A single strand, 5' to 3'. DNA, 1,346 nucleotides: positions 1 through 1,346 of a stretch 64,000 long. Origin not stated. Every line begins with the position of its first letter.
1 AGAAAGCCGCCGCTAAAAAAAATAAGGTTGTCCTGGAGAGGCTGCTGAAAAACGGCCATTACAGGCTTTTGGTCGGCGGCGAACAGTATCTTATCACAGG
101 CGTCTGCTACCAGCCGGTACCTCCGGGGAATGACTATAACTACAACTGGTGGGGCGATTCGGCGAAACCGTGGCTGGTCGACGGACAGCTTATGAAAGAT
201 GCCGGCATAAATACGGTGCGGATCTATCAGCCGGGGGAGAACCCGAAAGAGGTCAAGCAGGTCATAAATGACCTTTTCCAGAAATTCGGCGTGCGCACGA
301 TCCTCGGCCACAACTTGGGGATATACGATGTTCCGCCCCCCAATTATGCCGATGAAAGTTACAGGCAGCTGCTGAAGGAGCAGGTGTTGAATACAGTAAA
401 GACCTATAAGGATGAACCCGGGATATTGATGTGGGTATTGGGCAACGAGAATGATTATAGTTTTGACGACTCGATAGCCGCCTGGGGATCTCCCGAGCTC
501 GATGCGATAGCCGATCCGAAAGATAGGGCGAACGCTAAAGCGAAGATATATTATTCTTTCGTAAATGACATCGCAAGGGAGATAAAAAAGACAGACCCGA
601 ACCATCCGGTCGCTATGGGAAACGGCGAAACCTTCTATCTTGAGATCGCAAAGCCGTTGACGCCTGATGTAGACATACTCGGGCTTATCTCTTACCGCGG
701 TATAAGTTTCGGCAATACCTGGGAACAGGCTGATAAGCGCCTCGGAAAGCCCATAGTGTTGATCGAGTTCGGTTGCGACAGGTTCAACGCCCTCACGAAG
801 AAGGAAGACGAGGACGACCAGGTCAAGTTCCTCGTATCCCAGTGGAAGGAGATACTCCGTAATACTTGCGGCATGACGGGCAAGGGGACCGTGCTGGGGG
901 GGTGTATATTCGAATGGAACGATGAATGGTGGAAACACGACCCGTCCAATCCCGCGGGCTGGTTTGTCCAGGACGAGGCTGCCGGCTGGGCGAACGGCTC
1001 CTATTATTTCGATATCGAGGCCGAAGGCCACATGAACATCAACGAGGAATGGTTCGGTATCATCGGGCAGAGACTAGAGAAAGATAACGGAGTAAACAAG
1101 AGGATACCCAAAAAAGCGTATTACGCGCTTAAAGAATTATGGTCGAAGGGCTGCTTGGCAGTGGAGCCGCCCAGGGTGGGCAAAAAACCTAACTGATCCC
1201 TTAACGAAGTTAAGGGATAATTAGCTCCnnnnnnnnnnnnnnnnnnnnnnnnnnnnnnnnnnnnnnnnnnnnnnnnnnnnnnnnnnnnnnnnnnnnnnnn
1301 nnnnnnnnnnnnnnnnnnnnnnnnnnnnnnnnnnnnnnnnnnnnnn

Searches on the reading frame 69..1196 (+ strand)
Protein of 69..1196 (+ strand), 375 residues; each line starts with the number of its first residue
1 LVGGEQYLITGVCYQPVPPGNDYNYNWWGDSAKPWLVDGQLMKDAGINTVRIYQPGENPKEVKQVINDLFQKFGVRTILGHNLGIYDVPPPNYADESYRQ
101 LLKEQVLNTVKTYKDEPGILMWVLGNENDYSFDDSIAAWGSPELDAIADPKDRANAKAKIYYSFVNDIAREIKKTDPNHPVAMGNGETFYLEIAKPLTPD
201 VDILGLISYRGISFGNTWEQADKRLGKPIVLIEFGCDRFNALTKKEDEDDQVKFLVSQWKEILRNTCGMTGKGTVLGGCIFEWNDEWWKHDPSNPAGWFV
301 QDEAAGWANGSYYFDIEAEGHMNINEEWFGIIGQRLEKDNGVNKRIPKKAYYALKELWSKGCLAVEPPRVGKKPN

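Call 3: search_protein_families(library=pfam, proteins=[window:69-1196:+], max_evalue=1)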
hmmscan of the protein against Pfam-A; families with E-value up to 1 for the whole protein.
window:69-1196:+ (375 aa): 5 families
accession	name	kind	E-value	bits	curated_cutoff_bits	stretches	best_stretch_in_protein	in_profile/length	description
PF03198.20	Glyco_hydro_72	-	1.6e-05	24.8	25.9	1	4-127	25-145/314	Glucanosyltransferase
PF02836.23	Glyco_hydro_2_C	-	0.00031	20.4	21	1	38-243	41-219/302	Glycosyl hydrolases family 2, TIM barrel domain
PF02449.21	Glyco_hydro_42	-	0.0077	16.1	21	1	93-129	103-139/376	Beta-galactosidase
PF00557.29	Peptidase_M24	-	0.033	14.4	23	1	44-110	118-185/208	Metallopeptidase family M24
PF10579.15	Rapsyn_N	-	0.22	12.1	23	1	250-289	21-58/80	Rapsyn N-terminal myristoylation and linker region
